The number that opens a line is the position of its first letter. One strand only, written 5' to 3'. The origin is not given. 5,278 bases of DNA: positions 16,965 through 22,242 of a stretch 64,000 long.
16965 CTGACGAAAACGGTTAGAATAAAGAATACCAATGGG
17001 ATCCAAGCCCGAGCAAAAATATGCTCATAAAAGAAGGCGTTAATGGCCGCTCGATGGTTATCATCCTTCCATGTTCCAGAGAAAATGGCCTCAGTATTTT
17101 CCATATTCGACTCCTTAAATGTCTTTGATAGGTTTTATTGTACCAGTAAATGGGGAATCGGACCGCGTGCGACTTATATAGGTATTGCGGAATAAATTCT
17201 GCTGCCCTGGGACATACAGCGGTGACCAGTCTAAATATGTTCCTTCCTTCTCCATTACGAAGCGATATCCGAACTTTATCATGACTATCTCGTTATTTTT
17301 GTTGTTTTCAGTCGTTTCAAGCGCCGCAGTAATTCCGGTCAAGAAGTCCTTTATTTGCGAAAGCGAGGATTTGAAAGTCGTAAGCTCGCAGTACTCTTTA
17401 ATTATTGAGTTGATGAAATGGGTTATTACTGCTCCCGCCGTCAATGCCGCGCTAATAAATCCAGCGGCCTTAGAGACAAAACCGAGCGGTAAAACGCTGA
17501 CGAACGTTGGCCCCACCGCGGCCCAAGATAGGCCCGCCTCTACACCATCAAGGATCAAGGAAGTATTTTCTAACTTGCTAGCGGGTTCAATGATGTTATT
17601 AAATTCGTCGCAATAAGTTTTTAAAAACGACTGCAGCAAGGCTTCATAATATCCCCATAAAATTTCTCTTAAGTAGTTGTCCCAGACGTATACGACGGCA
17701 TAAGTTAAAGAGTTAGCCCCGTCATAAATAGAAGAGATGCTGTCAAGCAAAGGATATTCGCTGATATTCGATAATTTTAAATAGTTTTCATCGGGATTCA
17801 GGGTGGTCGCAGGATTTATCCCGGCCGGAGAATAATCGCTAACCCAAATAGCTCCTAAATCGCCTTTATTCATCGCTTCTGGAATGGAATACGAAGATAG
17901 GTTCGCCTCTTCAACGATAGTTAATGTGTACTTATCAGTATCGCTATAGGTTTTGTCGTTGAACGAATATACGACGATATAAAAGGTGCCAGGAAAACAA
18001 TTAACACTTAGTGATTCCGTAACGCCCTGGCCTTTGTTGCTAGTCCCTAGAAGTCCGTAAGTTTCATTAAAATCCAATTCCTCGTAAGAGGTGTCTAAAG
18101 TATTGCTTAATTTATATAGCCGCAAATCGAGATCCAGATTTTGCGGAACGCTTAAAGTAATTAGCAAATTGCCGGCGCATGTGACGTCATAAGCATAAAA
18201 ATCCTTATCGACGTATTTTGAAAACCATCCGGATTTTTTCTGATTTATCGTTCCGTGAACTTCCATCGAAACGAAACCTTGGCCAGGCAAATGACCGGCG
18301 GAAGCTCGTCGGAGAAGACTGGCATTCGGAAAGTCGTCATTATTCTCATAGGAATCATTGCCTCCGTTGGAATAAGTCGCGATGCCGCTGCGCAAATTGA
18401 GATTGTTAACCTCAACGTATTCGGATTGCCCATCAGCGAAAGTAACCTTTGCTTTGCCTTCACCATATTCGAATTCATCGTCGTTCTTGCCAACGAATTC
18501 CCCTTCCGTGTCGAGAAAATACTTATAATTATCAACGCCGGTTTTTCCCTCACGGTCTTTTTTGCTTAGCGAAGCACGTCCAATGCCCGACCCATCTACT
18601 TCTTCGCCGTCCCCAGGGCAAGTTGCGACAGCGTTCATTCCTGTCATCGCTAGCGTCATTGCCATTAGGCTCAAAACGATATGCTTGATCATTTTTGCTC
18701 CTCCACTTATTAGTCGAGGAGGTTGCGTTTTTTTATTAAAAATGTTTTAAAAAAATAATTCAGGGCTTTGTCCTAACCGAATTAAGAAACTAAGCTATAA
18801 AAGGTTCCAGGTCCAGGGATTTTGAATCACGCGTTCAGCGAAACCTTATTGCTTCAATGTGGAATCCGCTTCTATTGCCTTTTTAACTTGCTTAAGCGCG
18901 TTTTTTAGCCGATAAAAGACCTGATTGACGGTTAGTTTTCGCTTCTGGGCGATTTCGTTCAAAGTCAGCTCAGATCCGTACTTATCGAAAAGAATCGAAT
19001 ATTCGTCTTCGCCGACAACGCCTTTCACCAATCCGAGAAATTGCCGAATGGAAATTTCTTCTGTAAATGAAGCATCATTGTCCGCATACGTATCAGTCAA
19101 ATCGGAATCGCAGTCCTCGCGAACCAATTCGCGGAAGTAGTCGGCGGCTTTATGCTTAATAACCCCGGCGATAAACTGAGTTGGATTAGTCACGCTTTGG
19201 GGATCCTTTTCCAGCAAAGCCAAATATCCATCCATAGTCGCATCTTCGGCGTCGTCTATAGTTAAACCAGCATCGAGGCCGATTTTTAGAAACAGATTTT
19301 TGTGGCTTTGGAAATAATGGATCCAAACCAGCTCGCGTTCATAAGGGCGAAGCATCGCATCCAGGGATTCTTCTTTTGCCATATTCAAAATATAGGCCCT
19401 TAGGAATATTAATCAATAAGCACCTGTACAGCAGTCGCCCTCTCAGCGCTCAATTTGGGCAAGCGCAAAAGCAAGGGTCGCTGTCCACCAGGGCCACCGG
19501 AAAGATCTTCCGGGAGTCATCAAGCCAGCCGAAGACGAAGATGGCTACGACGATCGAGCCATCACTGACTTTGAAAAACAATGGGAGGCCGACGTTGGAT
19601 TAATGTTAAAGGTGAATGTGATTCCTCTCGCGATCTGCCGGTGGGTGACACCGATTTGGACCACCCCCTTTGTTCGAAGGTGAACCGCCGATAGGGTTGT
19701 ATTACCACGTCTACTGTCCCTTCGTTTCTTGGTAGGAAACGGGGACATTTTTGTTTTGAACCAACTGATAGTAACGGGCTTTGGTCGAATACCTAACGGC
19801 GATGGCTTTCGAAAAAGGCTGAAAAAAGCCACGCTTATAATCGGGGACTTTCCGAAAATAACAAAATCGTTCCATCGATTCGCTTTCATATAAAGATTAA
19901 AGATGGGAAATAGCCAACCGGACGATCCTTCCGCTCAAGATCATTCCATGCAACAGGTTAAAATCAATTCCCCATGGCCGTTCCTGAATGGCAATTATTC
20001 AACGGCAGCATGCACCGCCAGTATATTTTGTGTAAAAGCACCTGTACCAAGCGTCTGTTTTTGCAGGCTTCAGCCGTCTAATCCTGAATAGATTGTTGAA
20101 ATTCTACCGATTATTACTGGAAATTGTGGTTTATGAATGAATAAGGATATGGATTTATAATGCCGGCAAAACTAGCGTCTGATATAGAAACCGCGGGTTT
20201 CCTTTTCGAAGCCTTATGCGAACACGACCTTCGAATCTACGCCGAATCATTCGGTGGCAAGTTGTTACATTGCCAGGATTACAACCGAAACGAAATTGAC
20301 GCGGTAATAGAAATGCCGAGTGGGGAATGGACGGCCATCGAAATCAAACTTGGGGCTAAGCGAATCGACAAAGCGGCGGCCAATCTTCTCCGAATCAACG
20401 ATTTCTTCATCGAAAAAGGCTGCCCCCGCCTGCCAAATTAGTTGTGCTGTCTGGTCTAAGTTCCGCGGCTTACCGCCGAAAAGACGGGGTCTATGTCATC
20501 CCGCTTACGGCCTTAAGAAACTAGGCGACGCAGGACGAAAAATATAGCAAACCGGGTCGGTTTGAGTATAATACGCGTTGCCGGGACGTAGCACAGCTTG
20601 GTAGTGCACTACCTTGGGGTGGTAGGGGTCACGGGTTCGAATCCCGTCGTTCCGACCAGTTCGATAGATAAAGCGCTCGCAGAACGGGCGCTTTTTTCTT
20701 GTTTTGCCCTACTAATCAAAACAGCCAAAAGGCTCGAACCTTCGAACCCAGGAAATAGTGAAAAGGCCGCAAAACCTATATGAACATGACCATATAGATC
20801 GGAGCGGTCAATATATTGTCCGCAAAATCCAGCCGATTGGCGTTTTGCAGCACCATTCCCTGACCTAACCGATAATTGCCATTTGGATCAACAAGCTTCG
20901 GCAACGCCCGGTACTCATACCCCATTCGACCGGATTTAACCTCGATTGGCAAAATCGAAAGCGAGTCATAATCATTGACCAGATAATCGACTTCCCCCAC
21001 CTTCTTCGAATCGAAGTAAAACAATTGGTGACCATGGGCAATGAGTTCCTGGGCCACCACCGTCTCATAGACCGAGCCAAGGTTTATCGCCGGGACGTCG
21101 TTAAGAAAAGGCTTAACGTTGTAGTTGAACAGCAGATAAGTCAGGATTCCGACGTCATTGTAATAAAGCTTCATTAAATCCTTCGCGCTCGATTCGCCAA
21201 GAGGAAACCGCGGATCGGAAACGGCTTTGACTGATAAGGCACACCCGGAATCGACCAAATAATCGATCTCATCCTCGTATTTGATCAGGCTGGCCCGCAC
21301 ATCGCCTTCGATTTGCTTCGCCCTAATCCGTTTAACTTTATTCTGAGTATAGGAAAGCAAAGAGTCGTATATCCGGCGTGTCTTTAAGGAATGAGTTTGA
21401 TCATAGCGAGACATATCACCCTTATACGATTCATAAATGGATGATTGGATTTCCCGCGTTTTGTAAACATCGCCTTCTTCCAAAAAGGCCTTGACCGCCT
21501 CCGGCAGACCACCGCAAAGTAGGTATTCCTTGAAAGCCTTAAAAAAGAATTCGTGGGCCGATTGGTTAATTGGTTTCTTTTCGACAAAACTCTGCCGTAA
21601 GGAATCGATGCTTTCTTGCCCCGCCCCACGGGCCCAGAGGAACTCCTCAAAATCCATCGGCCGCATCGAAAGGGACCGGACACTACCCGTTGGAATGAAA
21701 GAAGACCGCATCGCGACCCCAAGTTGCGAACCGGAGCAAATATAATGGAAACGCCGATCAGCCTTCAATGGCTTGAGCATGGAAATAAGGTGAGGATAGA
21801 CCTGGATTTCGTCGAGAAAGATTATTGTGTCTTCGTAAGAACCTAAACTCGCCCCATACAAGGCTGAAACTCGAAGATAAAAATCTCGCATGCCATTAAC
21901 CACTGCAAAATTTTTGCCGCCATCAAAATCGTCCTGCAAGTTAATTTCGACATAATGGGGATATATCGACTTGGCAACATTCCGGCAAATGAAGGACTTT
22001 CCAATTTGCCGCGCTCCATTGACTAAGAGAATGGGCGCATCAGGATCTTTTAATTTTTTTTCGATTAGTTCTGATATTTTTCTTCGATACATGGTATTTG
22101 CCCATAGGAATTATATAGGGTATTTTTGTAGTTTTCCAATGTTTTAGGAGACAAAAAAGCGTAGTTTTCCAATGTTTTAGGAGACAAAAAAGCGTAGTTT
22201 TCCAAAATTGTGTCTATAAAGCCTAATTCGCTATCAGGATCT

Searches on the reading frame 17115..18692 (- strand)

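Call 4: search_protein_families(library=pfam, proteins=[window:17115-18692:-], max_evalue=0.1)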
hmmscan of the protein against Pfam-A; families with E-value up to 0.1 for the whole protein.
window:17115-18692:- (525 aa): 0 families

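Call 5: search_protein_families(library=ncbifam, proteins=[window:17115-18692:-], max_evalue=0.1)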
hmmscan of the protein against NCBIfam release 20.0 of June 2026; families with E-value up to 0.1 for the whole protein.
window:17115-18692:- (525 aa): 1 family
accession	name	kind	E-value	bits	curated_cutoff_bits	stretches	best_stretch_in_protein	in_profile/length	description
NF033604.1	epsi_CJH_07325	subfamily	0.088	12.9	33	0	185-211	34-60/66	CJH_07325 family protein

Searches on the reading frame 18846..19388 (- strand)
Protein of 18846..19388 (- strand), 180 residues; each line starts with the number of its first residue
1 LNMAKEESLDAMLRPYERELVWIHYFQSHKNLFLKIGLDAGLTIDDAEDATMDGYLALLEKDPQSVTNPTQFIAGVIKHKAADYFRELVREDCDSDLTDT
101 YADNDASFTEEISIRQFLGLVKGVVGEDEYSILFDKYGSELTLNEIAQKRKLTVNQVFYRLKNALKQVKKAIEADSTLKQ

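Call 4: search_protein_families(library=pfam, proteins=[window:18846-19388:-], max_evalue=0.1)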
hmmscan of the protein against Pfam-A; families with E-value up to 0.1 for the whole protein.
window:18846-19388:- (180 aa): 3 families
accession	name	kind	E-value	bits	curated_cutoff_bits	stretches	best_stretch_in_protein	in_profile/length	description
PF04542.20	Sigma70_r2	-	0.016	15.4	24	1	45-88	21-68/71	Sigma-70 region 2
PF04545.22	Sigma70_r4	-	0.021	14.8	24.1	1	132-170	12-50/50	Sigma-70, region 4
PF06530.18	Phage_antitermQ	-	0.042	14.2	26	1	118-171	57-109/118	Phage antitermination protein Q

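Call 5: search_protein_families(library=ncbifam, proteins=[window:18846-19388:-], max_evalue=0.1)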
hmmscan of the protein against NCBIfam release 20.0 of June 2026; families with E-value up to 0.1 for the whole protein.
window:18846-19388:- (180 aa): 12 families
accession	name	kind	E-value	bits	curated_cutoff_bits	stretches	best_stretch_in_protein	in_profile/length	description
TIGR02937.1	sigma70-ECF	superfamily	3.2e-09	36.6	42.9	1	25-171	6-164/165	sigma-70 family RNA polymerase sigma factor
TIGR02985.1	Sig70_bacteroi1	subfamily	2.2e-07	31.3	126.4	1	45-172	26-162/162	RNA polymerase sigma-70 factor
NF058625.1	sigma_PG0214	equivalog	0.00017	21.3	130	1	30-174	14-163/170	GFO_1088 family ECF-type sigma factor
TIGR02957.1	SigX4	subfamily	0.00025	20.4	323.25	1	25-86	2-63/281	RNA polymerase sigma-70 factor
NF005248.0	PRK06759.1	equivalog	0.00038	20.2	133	1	111-172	97-154/156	RNA polymerase factor sigma-70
NF009173.0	PRK12520.1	equivalog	0.00057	19.6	255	1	47-106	29-89/191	RNA polymerase sigma factor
TIGR02989.1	Sig-70_gvs1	subfamily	0.0045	16.9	124.55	1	44-168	25-154/158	RNA polymerase sigma-70 factor, Rhodopirellula/Verrucomicrobium family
NF053879.1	RNAPolSigSigVBac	equivalog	0.018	14.7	190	1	127-175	110-158/160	RNA polymerase sigma factor SigV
NF009177.0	PRK12525.1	subfamily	0.034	14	266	1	34-172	24-166/168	RNA polymerase sigma factor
NF006930.0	PRK09415.1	subfamily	0.053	13.3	198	0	133-174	136-177/179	RNA polymerase factor sigma C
NF007214.0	PRK09636.1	subfamily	0.063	12.4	271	0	26-86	10-70/293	RNA polymerase sigma factor SigJ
NF040705.1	sigma_mbnA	exception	0.074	12.7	350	0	44-86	23-66/272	methanobactin precursor domain-containing sigma factor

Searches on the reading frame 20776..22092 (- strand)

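Call 4: search_protein_families(library=pfam, proteins=[window:20776-22092:-], max_evalue=0.1)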
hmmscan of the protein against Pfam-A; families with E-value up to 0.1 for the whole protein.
window:20776-22092:- (438 aa): 4 families
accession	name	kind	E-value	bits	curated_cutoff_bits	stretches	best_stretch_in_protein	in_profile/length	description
PF13635.12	DUF4143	-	7.5e-22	78.2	28.1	1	226-388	3-160/160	Domain of unknown function (DUF4143)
PF13173.12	AAA_14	-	8e-20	71.6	27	1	20-152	3-129/129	AAA domain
PF13191.12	AAA_16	-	0.0028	18.6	32.6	1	7-46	13-51/167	AAA ATPase domain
PF00004.35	AAA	-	0.0058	17.5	21.2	1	23-96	2-66/131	ATPase family associated with various cellular activities (AAA)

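Call 5: search_protein_families(library=ncbifam, proteins=[window:20776-22092:-], max_evalue=0.1)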
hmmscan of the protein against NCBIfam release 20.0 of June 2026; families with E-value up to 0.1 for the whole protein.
window:20776-22092:- (438 aa): 0 families
